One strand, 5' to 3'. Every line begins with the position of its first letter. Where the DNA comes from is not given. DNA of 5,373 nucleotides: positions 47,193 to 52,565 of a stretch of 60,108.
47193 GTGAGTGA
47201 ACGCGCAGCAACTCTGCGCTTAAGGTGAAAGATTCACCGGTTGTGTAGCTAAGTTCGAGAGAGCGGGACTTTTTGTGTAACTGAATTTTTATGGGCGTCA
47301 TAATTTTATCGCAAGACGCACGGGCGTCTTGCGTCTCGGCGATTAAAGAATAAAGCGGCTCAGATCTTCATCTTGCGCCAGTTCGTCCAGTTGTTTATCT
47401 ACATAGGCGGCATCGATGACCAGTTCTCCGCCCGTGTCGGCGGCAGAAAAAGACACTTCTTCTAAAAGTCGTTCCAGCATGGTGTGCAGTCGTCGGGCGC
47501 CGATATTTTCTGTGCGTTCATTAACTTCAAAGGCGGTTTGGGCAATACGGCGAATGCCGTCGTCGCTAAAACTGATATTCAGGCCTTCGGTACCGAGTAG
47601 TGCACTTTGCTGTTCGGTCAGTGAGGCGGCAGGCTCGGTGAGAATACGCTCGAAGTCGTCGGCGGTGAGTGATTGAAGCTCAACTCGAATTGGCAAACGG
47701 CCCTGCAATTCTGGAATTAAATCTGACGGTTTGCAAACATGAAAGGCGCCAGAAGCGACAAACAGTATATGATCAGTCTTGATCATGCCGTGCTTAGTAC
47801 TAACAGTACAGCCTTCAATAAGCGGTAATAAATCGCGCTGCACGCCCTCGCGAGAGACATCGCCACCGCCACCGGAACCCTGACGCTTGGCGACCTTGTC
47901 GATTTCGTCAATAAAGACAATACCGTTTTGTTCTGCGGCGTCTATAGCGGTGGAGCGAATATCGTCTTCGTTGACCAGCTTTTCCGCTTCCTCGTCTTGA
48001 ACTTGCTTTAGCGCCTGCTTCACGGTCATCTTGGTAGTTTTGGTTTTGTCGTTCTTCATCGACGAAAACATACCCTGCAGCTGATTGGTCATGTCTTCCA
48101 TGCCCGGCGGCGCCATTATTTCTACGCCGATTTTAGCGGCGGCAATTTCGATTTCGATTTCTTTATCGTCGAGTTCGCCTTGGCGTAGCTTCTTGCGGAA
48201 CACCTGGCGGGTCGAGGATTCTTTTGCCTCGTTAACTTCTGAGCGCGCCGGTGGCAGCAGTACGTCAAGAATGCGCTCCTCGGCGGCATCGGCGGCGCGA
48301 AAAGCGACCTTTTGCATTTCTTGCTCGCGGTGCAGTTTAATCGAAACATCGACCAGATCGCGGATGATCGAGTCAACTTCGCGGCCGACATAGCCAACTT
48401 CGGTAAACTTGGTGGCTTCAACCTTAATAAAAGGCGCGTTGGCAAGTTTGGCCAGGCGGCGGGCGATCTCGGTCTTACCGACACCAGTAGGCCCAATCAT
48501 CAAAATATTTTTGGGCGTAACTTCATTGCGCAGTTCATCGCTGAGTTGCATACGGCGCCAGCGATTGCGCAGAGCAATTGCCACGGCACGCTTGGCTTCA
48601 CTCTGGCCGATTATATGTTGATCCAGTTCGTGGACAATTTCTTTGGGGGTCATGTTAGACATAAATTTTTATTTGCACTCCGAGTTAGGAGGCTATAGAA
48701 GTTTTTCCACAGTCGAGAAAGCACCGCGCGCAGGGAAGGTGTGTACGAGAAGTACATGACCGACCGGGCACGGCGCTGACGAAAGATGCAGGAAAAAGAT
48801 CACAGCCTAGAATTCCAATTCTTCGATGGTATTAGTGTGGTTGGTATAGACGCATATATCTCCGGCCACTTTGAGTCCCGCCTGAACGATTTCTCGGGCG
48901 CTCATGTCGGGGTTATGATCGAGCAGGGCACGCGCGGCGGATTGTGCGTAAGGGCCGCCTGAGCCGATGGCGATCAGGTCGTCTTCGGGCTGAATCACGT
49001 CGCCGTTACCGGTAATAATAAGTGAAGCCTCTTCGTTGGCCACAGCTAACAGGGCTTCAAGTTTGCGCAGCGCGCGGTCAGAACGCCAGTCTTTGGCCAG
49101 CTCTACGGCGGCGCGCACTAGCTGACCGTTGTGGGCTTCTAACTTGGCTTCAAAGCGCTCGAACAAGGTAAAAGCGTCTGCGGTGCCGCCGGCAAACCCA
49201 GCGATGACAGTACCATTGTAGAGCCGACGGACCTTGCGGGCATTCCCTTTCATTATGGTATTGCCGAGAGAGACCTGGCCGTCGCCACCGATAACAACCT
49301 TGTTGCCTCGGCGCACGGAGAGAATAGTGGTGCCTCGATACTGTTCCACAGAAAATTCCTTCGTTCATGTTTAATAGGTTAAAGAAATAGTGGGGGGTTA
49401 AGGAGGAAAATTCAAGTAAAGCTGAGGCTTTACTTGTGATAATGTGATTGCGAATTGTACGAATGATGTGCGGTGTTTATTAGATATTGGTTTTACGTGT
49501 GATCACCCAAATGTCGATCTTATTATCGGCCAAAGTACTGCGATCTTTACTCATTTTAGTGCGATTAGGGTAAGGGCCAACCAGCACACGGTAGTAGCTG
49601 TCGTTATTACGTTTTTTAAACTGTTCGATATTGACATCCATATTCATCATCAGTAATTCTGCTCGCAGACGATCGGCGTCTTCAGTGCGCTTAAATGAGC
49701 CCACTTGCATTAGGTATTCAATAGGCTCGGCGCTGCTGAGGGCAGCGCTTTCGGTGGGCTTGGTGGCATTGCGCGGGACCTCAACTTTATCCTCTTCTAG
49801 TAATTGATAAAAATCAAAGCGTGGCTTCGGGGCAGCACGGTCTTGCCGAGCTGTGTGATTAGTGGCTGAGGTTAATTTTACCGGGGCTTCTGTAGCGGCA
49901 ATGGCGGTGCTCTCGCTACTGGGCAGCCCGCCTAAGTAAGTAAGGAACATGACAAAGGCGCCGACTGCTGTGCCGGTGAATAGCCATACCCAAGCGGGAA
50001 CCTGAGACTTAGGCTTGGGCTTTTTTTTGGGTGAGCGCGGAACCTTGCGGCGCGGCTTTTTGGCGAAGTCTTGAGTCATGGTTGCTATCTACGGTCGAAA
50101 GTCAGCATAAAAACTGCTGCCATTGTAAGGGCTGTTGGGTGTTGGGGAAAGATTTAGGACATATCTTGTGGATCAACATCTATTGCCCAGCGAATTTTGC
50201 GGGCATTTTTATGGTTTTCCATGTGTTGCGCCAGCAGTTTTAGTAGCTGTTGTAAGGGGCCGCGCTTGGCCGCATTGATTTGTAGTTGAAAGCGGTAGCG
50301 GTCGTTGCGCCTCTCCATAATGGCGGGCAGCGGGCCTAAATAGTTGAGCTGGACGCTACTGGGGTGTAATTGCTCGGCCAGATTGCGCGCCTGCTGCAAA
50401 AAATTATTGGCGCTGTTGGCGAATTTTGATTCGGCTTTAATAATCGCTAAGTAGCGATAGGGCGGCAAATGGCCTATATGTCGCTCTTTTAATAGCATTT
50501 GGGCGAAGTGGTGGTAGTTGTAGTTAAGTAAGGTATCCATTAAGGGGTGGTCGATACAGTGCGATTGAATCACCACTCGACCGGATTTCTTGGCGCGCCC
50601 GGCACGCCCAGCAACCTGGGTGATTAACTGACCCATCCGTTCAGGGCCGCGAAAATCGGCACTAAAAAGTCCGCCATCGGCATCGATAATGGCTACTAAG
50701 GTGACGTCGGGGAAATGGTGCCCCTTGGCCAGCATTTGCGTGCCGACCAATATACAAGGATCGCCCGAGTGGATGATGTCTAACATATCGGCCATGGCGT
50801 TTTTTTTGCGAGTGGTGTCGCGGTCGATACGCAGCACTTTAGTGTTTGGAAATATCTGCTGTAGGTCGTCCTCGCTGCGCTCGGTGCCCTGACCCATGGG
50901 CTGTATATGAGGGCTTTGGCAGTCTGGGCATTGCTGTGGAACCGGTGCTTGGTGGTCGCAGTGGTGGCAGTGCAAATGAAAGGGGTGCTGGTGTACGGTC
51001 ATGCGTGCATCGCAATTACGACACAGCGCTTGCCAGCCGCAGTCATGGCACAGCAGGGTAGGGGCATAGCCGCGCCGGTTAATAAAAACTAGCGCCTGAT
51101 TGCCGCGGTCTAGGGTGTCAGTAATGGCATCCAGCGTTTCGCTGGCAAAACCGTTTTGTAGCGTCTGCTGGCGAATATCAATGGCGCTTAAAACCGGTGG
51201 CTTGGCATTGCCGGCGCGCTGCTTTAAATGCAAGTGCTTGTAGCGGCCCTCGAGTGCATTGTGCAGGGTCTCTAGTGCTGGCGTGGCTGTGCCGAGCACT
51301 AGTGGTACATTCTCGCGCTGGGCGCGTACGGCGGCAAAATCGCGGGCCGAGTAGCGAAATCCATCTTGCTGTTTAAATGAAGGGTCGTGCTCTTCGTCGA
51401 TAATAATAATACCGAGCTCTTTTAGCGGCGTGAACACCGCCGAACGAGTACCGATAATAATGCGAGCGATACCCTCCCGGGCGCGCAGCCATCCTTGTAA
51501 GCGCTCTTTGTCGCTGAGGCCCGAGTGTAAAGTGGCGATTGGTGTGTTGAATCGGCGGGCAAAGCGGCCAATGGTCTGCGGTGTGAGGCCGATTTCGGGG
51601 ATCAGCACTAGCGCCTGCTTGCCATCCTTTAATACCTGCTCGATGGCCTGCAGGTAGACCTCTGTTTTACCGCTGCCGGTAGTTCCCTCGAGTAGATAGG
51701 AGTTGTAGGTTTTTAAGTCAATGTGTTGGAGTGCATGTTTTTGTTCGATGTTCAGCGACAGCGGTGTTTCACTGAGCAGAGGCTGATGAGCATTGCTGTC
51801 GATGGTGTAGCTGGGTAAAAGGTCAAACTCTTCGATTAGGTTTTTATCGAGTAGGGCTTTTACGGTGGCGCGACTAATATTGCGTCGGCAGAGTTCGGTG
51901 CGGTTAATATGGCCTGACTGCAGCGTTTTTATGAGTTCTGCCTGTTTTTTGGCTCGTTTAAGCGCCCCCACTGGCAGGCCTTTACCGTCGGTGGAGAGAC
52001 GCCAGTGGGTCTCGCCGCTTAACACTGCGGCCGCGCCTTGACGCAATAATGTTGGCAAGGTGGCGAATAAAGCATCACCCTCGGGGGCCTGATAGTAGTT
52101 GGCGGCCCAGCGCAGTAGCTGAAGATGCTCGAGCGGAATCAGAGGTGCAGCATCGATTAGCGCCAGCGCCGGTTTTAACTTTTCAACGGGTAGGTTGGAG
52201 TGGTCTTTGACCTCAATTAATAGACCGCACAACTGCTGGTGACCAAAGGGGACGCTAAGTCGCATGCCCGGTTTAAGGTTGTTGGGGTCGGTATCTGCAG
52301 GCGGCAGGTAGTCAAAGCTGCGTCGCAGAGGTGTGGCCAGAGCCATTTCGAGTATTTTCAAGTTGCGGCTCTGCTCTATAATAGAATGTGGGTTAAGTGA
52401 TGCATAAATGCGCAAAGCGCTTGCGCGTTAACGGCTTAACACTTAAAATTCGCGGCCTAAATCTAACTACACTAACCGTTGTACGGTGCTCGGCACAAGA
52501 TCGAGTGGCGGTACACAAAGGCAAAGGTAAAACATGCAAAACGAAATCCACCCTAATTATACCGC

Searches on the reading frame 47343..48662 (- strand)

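Call 43: search_protein_families(library=ncbifam, proteins=[window:47343-48662:-], max_evalue=1e-10)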
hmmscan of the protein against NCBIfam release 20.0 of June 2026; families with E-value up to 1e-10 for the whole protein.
window:47343-48662:- (439 aa): 5 families
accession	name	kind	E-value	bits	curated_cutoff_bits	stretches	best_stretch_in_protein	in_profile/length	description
TIGR00390.1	hslU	equivalog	5.4e-206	684.7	362.45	1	4-439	1-441/441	ATP-dependent protease ATPase subunit HslU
NF003745.1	PRK05342.1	equivalog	2.5e-63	214.4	359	3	4-106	60-165/418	ATP-dependent Clp protease ATP-binding subunit ClpX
TIGR00382.1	clpX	equivalog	1.1e-52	179.5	370.75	2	5-107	68-174/414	ATP-dependent protease ATP-binding subunit ClpX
TIGR02639.1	ClpA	equivalog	1.1e-12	47.1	993.15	0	7-94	449-531/734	ATP-dependent Clp protease ATP-binding subunit ClpA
TIGR01242.2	TIGR01242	subfamily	5.1e-11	42.2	500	0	49-106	147-202/362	proteasome-activating nucleotidase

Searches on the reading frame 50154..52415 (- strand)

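Call 43: search_protein_families(library=ncbifam, proteins=[window:50154-52415:-], max_evalue=1e-10)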
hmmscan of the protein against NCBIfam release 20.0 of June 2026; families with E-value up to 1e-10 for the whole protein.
window:50154-52415:- (753 aa): 20 families
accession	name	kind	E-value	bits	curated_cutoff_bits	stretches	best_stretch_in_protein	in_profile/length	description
NF004067.0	PRK05580.1-4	equivalog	1.2e-285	949.6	763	1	20-752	4-736/737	primosomal protein N'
NF004065.0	PRK05580.1-1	equivalog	4.5e-276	917.8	858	1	20-751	2-730/731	primosomal protein N'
NF004066.1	PRK05580.1-3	equivalog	3.4e-203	677.1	813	2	152-751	184-787/788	primosomal protein N'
NF004070.0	PRK05580.2-2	equivalog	3.2e-183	610.7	921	1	16-751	8-727/729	primosomal protein N'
TIGR00595.1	priA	equivalog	1.1e-180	601.5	230.35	1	241-749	1-508/509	replication restart helicase PriA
NF004068.0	PRK05580.1-5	equivalog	1.9e-154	515.8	1249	1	153-752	192-794/795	primosomal protein N'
NF004071.0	PRK05580.2-3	equivalog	1.1e-148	496.4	1105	1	13-751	9-733/735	primosomal protein N'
NF004072.0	PRK05580.2-4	equivalog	1.3e-131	440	1030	1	220-751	121-646/648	primosomal protein N'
NF004069.0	PRK05580.2-1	equivalog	3.8e-114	382.3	767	1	206-752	97-611/612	primosomal protein N'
NF011453.0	PRK14873.1-3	equivalog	3.7e-46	157.5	812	1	253-746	187-648/653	primosome assembly protein PriA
NF011455.0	PRK14873.1-5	equivalog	1.7e-42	145.6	969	1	259-746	183-670/675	primosomal protein N'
NF011452.0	PRK14873.1-2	equivalog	1.6e-40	139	980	1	255-695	216-650/708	primosomal protein N'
NF011454.0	PRK14873.1-4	equivalog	1.5e-36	126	951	1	256-746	163-646/651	primosomal protein N'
NF011451.0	PRK14873.1-1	equivalog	2.6e-17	62.3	1147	0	430-659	438-662/764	primosome assembly protein PriA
TIGR00580.2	mfd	equivalog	7.3e-17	61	800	1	203-389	416-601/907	transcription-repair coupling factor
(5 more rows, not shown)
